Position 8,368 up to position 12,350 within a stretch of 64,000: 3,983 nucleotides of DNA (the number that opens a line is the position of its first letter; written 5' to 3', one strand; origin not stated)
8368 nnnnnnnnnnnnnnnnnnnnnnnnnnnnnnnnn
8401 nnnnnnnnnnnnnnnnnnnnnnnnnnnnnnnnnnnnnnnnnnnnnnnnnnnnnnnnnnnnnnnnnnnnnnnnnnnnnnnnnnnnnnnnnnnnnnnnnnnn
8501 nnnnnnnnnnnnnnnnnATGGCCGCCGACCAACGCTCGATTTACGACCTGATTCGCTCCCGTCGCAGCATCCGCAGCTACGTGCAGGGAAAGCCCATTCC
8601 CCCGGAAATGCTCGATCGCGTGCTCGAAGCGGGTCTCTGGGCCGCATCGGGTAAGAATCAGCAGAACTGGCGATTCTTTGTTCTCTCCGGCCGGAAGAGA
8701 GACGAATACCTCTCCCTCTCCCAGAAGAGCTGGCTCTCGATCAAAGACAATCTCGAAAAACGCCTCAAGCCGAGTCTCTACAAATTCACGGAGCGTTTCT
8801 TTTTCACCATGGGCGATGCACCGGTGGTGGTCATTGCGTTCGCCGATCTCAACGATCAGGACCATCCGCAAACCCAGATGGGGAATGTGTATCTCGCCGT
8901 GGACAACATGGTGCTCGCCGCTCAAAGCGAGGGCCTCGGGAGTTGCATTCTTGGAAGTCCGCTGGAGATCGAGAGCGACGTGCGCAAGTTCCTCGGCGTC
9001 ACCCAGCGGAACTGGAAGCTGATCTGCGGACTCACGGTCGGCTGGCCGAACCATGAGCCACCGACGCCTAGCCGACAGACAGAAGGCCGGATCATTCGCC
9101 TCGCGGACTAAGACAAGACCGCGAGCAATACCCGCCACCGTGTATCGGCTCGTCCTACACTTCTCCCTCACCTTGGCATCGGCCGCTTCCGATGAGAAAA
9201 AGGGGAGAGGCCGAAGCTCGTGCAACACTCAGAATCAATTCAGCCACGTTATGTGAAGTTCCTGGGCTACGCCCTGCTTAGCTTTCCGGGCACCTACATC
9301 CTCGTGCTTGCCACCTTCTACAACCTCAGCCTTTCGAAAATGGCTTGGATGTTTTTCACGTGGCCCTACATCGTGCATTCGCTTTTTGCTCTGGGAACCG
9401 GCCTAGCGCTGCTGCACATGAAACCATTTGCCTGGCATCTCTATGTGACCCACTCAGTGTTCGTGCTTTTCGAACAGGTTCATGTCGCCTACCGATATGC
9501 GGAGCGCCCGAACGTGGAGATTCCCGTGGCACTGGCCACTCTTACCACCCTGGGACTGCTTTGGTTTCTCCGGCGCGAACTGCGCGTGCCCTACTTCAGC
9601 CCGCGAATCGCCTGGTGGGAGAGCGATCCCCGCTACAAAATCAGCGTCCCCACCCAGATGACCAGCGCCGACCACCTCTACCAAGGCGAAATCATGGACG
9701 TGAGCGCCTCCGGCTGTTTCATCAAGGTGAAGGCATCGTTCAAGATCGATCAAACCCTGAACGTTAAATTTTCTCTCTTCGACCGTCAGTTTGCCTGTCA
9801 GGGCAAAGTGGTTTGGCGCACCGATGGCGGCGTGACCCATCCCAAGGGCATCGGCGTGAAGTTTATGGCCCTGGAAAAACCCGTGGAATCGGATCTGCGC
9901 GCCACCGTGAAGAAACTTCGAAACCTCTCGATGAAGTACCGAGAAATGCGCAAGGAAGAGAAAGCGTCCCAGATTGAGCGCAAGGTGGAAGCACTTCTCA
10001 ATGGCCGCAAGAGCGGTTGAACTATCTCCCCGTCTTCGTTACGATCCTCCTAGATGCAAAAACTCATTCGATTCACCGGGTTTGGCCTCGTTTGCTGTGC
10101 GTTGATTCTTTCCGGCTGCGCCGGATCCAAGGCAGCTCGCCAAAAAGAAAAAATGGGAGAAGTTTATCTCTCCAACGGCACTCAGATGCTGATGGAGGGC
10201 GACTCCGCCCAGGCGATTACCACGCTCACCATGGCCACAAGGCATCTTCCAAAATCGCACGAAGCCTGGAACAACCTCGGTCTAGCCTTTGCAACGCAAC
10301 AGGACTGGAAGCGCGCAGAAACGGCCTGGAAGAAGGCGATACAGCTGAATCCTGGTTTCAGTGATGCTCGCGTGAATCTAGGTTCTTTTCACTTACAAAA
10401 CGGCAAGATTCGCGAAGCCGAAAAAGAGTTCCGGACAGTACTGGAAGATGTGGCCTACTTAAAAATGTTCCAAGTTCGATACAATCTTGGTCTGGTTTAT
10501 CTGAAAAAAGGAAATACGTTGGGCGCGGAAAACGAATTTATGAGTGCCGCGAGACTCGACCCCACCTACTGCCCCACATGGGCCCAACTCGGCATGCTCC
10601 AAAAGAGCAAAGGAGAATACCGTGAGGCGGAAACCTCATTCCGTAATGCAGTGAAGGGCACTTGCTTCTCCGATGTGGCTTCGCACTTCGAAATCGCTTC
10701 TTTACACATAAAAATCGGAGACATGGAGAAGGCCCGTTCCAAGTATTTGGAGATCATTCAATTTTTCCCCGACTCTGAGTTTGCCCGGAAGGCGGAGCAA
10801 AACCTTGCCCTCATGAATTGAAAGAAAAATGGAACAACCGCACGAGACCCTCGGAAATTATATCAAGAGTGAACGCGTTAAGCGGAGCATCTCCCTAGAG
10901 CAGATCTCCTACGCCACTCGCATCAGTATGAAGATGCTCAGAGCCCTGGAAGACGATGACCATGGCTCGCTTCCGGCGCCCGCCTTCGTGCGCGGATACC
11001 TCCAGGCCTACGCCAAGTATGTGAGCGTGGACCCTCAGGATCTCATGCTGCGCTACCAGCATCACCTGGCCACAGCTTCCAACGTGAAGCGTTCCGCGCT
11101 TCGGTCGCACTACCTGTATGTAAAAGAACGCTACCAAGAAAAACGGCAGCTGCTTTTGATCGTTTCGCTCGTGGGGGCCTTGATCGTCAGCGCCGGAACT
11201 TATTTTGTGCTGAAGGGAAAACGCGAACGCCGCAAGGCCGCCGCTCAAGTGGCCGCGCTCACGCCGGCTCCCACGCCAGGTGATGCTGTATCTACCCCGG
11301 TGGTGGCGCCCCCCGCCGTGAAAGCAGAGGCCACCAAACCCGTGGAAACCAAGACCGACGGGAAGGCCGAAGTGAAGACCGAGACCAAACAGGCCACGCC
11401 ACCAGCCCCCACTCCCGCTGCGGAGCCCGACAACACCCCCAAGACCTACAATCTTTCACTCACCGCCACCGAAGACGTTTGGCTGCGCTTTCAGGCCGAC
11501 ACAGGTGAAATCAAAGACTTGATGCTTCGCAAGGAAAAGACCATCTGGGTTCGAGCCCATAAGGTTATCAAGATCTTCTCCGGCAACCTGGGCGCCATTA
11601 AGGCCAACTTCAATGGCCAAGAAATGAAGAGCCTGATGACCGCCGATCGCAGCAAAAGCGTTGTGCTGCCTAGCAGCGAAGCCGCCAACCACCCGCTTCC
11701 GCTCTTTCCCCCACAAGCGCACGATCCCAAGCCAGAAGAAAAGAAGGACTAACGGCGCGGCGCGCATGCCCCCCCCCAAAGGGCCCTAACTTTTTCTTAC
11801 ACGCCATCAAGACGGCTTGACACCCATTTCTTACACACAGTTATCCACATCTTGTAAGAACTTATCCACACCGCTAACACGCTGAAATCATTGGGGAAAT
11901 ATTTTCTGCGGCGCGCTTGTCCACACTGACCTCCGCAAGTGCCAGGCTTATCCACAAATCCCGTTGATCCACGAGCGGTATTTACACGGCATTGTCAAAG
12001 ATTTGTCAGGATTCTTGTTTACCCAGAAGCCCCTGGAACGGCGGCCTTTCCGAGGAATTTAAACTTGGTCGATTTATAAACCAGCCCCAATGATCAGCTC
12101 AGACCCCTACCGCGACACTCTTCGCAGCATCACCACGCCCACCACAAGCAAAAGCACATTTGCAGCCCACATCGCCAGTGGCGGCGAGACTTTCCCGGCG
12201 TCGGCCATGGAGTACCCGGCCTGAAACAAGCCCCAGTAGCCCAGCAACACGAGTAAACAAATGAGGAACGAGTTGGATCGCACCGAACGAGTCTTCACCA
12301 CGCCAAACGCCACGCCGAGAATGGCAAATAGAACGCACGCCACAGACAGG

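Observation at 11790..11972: Cluster of three perfect plus two near-perfect DnaA boxes in a convergent intergenic region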

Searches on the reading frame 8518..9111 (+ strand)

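Call 8: search_protein_families(library=pfam, proteins=[window:8518-9111:+])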
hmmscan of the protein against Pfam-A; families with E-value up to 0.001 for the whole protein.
window:8518-9111:+ (197 aa): 2 families
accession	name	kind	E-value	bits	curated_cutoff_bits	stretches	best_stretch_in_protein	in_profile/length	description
PF00881.29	Nitroreductase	-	4e-36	125.1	23.5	1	12-176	1-167/167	Nitroreductase family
PF14512.11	TM1586_NiRdase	-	7.2e-06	26.2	27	0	127-175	87-131/215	Putative TM nitroreductase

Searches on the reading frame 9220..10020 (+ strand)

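Call 8: search_protein_families(library=pfam, proteins=[window:9220-10020:+])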
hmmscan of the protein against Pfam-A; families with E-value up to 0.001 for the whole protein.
window:9220-10020:+ (266 aa): 1 family
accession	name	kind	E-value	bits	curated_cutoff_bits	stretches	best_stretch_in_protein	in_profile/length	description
PF07238.19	PilZ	-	1.4e-15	57.9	22.5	1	136-228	5-98/102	PilZ domain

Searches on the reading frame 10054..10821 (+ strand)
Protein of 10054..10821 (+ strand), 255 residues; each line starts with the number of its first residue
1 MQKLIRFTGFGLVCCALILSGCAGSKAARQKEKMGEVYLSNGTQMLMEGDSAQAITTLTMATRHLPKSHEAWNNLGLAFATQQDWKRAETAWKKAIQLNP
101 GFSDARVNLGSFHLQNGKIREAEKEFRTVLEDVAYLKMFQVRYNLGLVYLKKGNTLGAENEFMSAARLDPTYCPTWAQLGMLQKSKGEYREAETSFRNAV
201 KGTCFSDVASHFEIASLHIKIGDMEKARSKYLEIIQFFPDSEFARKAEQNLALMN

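Call 8: search_protein_families(library=pfam, proteins=[window:10054-10821:+])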
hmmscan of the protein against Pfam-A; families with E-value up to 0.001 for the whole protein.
window:10054-10821:+ (255 aa): 18 families
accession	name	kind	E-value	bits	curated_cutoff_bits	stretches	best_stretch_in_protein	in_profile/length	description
PF07719.23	TPR_2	-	2.2e-26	90.2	27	1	70-101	2-33/34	Tetratricopeptide repeat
PF00515.34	TPR_1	-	8.8e-24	82.7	27.8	1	70-102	2-34/34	Tetratricopeptide repeat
PF13432.12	TPR_16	-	2.1e-22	79.6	32.7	4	49-100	11-62/65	Tetratricopeptide repeat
PF13181.12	TPR_8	-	9.3e-22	75.7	25.7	0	140-171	2-33/34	Tetratricopeptide repeat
PF13431.12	TPR_17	-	1.1e-19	69.4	24.4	1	92-123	2-33/34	Tetratricopeptide repeat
PF13428.12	TPR_14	-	3.1e-15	55.6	23.5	0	70-110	2-42/44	Tetratricopeptide repeat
PF14559.12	TPR_19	-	7.3e-14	52.3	25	1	82-132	4-54/68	Tetratricopeptide repeat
PF13174.12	TPR_6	-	1.6e-13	50.7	26.3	0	212-241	4-33/33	Tetratricopeptide repeat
PF13414.12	TPR_11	-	4.3e-12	46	26.8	0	79-117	4-42/42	TPR repeat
PF13424.12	TPR_12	-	2e-11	44.3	30.1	0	105-168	5-74/77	Tetratricopeptide repeat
PF13176.12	TPR_7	-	2.6e-11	43.1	27.9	0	175-199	1-27/36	Tetratricopeptide repeat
PF13374.12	TPR_10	-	2.6e-07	30.9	27.5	0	73-98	6-31/42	Tetratricopeptide repeat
PF24575.1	TPR_Slam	-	4.3e-07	30.7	35.2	0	54-126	30-104/104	Surface lipoprotein assembly modifier, N-terminal TPR repeats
PF23914.1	TPR_CcmH_CycH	-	1.5e-06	28.6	42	1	33-117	14-98/158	Cytochrome c-type biogenesis protein H TPR domain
PF13371.12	TPR_9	-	1e-05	25.9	35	0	48-106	8-66/73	Tetratricopeptide repeat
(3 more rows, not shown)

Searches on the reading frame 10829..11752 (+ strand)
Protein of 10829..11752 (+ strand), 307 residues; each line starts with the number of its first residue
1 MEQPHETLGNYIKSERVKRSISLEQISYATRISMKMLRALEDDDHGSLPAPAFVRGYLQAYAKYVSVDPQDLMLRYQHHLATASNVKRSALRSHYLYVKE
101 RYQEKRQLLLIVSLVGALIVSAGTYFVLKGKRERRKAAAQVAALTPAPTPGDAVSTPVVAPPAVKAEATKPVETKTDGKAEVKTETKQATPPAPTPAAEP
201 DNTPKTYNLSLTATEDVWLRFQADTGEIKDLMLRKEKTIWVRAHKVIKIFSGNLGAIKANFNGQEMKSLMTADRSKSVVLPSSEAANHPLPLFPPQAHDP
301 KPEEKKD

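Call 8: search_protein_families(library=pfam, proteins=[window:10829-11752:+])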
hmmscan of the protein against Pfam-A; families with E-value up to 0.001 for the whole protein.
window:10829-11752:+ (307 aa): 2 families
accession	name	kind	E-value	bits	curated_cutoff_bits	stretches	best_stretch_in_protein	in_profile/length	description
PF13413.12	HTH_25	-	5.8e-20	71.3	24.6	1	12-71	2-61/62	Helix-turn-helix domain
PF13464.11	RodZ_C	-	4e-06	27.1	23.9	1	211-269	2-61/72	RodZ C-terminal domain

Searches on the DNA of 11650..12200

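Call 33: search_rna_families(source=window, start=11650, end=12200, threshold=evalue, max_evalue=10)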
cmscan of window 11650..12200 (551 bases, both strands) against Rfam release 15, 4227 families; matches with E-value up to 10: 1.
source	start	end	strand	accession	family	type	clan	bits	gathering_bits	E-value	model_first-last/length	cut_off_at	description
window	12026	12131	-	RF00613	SNORD94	Gene; snRNA; snoRNA; CD-box;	-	16.2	60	0.27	1-137/137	no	Small nucleolar RNA SNORD94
